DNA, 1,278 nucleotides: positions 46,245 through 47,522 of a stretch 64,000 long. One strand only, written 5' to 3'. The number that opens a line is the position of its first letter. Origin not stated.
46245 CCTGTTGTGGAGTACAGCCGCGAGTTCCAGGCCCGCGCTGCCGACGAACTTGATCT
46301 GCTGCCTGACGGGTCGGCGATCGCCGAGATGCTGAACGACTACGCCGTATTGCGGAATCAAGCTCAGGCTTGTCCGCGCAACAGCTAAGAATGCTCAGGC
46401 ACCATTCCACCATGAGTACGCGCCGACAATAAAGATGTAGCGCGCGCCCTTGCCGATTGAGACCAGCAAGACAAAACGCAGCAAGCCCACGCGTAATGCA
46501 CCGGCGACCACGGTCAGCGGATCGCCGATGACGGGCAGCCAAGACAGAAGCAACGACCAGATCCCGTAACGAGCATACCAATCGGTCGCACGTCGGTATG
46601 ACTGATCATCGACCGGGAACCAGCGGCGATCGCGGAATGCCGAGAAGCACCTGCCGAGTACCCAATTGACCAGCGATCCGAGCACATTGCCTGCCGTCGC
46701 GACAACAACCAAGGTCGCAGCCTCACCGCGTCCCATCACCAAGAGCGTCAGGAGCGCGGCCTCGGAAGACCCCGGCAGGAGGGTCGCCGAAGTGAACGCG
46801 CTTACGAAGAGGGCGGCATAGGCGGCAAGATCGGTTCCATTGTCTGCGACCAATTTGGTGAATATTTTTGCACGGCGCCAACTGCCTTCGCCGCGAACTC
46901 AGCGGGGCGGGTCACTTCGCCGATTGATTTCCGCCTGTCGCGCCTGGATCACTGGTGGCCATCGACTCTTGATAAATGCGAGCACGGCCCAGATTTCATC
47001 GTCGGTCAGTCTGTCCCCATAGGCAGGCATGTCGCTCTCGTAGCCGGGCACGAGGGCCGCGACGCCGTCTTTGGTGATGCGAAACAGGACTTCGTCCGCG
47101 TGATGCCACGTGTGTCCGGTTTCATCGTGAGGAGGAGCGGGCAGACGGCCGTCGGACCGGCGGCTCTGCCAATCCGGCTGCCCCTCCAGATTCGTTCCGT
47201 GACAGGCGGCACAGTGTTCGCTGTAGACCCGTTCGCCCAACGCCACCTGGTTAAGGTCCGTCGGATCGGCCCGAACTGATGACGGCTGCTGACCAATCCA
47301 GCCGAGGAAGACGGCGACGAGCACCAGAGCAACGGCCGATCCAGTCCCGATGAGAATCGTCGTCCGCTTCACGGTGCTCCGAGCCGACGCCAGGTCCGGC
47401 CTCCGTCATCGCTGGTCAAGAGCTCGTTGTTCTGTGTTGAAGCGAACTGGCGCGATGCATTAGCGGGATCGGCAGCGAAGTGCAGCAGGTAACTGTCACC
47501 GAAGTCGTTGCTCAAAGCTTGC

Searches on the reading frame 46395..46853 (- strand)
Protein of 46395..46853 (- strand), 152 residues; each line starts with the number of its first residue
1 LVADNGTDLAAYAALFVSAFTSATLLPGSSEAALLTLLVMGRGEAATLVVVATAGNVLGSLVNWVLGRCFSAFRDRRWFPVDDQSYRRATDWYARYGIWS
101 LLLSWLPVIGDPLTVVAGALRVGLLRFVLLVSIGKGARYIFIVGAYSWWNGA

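Call 66: search_protein_families(library=pfam, proteins=[window:46395-46853:-], max_evalue=0.001)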
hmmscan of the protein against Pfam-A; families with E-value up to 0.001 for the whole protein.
window:46395-46853:- (152 aa): 1 family
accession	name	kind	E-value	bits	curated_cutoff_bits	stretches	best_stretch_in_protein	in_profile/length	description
PF09335.16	VTT_dom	-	4e-12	47.1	33.9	1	44-145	15-120/123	VTT domain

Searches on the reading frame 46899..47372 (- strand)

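Call 66: search_protein_families(library=pfam, proteins=[window:46899-47372:-], max_evalue=0.001)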
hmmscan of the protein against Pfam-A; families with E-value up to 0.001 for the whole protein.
window:46899-47372:- (157 aa): 2 families
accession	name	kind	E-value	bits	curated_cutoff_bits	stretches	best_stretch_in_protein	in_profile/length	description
PF00034.26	Cytochrom_C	-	1.8e-13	52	21.3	1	43-138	1-90/90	Cytochrome c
PF13442.11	Cytochrome_CBB3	-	3.5e-13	50.1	27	1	42-134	2-68/68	Cytochrome C oxidase, cbb3-type, subunit III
